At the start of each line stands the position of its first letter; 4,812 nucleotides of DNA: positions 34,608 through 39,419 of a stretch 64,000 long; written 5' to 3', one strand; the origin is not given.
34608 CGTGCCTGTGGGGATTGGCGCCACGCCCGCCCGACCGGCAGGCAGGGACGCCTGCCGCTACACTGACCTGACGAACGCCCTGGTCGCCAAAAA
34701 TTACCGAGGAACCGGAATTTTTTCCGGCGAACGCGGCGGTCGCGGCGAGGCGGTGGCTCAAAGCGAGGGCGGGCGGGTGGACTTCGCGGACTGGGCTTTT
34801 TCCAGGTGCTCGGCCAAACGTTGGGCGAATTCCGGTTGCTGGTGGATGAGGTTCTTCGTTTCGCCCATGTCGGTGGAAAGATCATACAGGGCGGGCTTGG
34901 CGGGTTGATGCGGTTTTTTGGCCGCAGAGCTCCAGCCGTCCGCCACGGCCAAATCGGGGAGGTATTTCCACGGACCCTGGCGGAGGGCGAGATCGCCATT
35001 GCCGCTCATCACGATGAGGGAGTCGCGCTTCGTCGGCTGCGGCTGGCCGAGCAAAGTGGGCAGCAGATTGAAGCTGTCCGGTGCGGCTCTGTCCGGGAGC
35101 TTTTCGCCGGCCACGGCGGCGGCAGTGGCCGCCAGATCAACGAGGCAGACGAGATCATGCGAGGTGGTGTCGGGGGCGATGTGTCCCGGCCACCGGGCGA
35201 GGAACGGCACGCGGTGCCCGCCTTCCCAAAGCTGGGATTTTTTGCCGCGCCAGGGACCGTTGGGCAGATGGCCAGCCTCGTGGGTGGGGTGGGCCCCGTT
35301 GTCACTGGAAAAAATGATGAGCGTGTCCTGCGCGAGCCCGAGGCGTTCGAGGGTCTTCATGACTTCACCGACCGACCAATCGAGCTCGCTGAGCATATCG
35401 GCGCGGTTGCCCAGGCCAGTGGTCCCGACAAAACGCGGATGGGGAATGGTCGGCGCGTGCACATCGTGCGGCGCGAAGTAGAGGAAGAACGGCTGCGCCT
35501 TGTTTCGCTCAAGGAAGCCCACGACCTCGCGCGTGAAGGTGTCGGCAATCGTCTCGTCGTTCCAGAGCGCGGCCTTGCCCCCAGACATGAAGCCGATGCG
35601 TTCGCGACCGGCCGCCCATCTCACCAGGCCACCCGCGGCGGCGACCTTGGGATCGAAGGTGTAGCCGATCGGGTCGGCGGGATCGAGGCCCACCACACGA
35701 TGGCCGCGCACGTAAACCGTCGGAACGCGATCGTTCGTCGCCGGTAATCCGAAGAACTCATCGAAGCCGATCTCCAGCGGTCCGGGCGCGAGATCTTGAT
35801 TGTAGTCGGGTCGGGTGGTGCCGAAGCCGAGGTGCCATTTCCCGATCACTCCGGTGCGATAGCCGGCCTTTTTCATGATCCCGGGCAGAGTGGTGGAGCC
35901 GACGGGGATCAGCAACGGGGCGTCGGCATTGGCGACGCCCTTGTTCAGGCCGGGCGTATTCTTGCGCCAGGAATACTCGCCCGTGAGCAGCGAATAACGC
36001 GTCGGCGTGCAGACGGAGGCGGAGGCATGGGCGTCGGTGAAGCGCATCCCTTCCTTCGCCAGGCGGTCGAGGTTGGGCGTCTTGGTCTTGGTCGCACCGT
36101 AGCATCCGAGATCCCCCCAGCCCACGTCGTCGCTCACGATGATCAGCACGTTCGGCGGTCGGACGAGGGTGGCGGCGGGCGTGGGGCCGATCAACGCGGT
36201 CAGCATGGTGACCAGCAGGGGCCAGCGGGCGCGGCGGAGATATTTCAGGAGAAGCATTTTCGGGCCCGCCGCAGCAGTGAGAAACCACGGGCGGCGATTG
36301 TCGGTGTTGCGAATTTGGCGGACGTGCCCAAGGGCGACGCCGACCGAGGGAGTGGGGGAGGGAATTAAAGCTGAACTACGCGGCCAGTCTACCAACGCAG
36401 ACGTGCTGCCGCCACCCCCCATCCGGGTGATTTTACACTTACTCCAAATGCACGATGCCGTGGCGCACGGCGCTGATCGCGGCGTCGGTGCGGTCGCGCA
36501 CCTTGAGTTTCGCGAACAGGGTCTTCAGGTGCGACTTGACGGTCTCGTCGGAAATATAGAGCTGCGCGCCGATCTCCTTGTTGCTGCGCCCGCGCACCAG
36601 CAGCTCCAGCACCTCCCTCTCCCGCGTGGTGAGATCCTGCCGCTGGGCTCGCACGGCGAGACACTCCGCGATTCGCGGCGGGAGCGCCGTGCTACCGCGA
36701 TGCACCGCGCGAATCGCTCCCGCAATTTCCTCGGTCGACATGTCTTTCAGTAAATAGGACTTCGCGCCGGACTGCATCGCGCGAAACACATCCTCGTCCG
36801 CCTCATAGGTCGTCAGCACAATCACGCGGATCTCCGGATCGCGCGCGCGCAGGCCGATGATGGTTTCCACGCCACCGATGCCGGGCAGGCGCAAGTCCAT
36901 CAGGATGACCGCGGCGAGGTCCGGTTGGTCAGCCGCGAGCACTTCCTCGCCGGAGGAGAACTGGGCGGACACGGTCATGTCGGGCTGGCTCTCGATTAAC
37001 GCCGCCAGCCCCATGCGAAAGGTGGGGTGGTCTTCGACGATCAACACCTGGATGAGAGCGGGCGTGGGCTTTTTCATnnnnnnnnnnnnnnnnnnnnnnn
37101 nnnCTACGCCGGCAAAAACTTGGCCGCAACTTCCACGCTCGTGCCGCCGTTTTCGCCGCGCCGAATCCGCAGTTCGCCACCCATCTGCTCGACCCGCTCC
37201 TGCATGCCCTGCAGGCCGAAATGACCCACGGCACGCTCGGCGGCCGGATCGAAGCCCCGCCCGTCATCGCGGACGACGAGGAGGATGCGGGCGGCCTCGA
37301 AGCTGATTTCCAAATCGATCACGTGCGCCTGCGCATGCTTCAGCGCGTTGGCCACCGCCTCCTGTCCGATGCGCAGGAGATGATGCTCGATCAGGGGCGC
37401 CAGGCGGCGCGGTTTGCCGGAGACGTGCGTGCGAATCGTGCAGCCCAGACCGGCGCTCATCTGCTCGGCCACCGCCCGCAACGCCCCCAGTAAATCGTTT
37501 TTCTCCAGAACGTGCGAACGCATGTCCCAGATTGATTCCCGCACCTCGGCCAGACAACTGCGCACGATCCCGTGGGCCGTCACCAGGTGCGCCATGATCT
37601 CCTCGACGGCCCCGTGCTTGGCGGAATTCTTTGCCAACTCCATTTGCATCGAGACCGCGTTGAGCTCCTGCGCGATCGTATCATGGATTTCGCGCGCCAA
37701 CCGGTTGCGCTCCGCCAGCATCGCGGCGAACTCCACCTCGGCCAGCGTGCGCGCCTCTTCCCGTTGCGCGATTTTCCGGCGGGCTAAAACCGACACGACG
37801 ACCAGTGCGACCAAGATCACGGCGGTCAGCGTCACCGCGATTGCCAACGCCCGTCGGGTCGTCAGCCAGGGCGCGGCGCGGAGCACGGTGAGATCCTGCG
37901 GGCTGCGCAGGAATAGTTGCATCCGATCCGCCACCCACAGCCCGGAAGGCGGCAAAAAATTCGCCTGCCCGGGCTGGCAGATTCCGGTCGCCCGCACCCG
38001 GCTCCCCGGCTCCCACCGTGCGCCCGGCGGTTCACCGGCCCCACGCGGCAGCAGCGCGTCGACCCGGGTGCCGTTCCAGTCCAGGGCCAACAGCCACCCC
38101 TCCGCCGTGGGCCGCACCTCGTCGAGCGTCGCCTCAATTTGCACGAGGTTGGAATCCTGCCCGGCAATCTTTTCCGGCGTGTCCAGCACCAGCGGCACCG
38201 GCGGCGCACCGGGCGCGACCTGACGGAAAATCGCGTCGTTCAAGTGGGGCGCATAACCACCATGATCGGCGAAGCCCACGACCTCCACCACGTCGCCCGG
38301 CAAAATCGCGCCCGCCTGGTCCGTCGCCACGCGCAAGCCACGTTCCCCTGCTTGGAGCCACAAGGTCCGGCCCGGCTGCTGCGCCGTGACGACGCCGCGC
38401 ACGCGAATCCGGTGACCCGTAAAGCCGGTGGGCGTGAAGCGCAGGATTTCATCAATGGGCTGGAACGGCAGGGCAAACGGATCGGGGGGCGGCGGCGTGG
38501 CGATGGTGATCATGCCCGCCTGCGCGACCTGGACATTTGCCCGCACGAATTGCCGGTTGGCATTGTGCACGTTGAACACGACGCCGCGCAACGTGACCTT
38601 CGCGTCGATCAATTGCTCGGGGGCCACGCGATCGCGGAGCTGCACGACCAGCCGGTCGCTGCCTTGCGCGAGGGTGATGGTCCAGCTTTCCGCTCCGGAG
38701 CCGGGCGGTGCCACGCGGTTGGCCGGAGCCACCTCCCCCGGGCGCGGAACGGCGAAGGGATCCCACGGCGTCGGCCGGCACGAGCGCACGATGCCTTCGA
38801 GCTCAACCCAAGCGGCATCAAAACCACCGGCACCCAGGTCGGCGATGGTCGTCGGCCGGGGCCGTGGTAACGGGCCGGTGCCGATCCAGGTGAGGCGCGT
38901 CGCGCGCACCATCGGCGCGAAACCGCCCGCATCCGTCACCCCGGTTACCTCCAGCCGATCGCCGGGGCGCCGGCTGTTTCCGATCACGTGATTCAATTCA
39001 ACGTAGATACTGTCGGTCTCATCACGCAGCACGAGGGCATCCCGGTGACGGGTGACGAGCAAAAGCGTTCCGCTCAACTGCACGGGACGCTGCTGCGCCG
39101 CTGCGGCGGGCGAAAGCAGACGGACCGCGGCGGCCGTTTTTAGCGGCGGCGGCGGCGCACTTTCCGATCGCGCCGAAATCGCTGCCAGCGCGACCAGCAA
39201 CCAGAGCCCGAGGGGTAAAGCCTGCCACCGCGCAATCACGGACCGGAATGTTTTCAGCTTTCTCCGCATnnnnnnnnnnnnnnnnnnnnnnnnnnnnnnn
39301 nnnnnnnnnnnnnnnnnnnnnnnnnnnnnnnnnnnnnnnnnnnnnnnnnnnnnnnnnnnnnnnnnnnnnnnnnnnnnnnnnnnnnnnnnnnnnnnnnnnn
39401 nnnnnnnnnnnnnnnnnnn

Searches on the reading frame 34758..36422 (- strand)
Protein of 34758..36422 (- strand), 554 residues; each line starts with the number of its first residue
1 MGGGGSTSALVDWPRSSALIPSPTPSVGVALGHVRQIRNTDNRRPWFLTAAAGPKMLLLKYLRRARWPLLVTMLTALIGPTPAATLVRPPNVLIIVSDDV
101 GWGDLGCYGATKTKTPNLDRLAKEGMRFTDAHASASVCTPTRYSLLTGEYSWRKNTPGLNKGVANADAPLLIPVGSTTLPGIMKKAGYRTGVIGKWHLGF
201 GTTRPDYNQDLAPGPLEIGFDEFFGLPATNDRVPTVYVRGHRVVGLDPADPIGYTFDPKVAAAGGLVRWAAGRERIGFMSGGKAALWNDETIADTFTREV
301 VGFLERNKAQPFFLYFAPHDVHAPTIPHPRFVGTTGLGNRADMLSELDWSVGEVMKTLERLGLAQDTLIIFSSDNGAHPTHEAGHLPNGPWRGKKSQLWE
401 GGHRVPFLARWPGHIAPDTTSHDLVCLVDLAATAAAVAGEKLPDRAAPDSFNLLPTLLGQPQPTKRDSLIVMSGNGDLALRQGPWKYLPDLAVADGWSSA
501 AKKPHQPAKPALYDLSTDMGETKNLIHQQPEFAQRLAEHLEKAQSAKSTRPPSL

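Call 16: search_protein_families(library=pfam, proteins=[window:34758-36422:-])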
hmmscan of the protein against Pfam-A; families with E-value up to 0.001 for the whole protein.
window:34758-36422:- (554 aa): 4 families
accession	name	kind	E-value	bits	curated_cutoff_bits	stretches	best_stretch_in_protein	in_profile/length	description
PF00884.28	Sulfatase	-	9.9e-58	196.3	25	1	90-439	1-300/301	Sulfatase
PF01663.27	Phosphodiest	-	2.8e-08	34.2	23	0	340-385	184-231/342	Type I phosphodiesterase / nucleotide pyrophosphatase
PF16347.10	SGSH_C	-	4.1e-08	34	29.3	1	396-453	9-66/154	N-sulphoglucosamine sulphohydrolase, C-terminal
PF14707.11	Sulfatase_C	-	0.00094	20.2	30.9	0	501-548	49-94/127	C-terminal region of aryl-sulfatase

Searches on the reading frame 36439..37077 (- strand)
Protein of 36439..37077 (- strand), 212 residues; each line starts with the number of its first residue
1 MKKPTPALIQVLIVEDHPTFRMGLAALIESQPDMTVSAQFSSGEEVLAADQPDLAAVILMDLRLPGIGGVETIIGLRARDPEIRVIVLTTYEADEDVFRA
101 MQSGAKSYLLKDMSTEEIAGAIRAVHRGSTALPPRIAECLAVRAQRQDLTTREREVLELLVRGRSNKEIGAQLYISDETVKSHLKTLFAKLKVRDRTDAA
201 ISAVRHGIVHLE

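Call 16: search_protein_families(library=pfam, proteins=[window:36439-37077:-])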
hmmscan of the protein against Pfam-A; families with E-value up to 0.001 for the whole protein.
window:36439-37077:- (212 aa): 4 families
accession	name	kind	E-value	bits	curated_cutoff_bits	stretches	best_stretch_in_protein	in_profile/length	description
PF00072.30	Response_reg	-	5.3e-24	85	30.2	1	11-122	1-110/111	Response regulator receiver domain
PF00196.25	GerE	-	2.4e-20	72.3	23.5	1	148-203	2-57/57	Bacterial regulatory proteins, luxR family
PF04545.22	Sigma70_r4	-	6.2e-07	29.3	24.1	1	148-192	4-49/50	Sigma-70, region 4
PF08281.18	Sigma70_r4_2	-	1.1e-06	28.6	25.7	1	148-185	10-48/54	Sigma-70, region 4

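Call 38: find_encoding_contigs(protein=window:36439-37077:-, flank=5000, max_places=8)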
Protein window:36439-37077:- (212 aa): 4 contigs read that carry it; 4 places shown.
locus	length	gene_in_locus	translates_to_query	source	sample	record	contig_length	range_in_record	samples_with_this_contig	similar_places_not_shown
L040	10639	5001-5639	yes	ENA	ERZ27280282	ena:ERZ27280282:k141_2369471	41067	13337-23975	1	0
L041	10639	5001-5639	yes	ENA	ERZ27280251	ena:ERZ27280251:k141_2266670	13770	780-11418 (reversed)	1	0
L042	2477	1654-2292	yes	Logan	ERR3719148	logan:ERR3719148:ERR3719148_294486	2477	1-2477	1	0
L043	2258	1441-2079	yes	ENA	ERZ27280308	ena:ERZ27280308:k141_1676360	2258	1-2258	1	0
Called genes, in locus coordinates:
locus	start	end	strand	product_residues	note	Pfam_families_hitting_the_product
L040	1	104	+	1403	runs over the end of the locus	PF00497:SBP_bac_3, PF08447:PAS_3, PF08447:PAS_3, PF08448:PAS_4, PF08447:PAS_3, PF01590:GAF, PF13185:GAF_2, PF13188:PAS_8, +8 more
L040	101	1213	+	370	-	PF00072:Response_reg, PF00512:HisKA (weak), PF02518:HATPase_c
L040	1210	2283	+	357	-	PF00072:Response_reg, PF00512:HisKA, PF02518:HATPase_c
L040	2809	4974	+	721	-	PF07730:HisKA_3, PF02518:HATPase_c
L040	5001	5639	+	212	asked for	PF00072:Response_reg, PF08281:Sigma70_r4_2 (faint), PF00196:GerE, PF04545:Sigma70_r4 (weak)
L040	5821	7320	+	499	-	PF00884:Sulfatase, PF01663:Phosphodiest (faint), PF16347:SGSH_C (weak)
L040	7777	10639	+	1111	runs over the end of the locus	PF07715:Plug (weak)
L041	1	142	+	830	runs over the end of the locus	?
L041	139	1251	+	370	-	PF00072:Response_reg, PF00512:HisKA, PF02518:HATPase_c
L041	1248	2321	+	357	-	PF00072:Response_reg, PF00512:HisKA, PF02518:HATPase_c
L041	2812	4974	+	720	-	PF07730:HisKA_3, PF02518:HATPase_c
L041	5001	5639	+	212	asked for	PF00072:Response_reg, PF08281:Sigma70_r4_2 (faint), PF00196:GerE, PF04545:Sigma70_r4 (weak)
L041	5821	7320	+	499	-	PF00884:Sulfatase, PF01663:Phosphodiest (faint), PF16347:SGSH_C (weak)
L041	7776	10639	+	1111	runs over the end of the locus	PF07715:Plug (weak)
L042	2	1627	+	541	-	?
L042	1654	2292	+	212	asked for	PF00072:Response_reg, PF08281:Sigma70_r4_2 (faint), PF00196:GerE, PF04545:Sigma70_r4 (weak)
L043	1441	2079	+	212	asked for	PF00072:Response_reg, PF08281:Sigma70_r4_2 (faint), PF00196:GerE, PF04545:Sigma70_r4 (weak)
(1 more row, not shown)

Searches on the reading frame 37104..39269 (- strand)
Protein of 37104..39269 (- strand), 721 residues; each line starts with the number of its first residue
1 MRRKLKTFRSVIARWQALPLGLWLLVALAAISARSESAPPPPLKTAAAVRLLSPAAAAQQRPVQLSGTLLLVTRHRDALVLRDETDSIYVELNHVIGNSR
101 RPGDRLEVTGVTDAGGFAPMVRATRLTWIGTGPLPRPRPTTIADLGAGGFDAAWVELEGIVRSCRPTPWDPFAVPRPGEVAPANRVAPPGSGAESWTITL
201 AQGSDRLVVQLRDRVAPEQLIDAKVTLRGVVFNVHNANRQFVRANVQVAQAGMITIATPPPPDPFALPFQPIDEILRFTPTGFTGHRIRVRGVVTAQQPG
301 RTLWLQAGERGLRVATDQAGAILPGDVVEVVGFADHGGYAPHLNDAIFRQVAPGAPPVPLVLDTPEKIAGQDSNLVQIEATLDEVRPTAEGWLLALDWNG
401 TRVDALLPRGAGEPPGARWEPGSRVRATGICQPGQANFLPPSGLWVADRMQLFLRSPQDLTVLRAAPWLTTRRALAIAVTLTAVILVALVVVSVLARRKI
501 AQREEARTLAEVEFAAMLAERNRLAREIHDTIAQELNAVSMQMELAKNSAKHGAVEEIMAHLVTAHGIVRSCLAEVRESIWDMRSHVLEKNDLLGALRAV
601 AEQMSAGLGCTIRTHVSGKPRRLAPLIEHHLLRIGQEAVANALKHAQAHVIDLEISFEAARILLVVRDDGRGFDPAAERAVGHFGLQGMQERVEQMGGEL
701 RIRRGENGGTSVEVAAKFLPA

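Call 16: search_protein_families(library=pfam, proteins=[window:37104-39269:-])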
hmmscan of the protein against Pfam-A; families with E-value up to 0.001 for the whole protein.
window:37104-39269:- (721 aa): 3 families
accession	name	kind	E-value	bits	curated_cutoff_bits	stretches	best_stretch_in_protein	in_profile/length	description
PF07730.19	HisKA_3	-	3.8e-16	59.8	24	1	520-587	1-67/68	Histidine kinase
PF02518.31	HATPase_c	-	2.4e-12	47.7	26.4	1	629-715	4-106/111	Histidine kinase-, DNA gyrase B-, and HSP90-like ATPase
PF13581.12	HATPase_c_2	-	7.3e-05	23.2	27.4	1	636-678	37-84/127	Histidine kinase-like ATPase domain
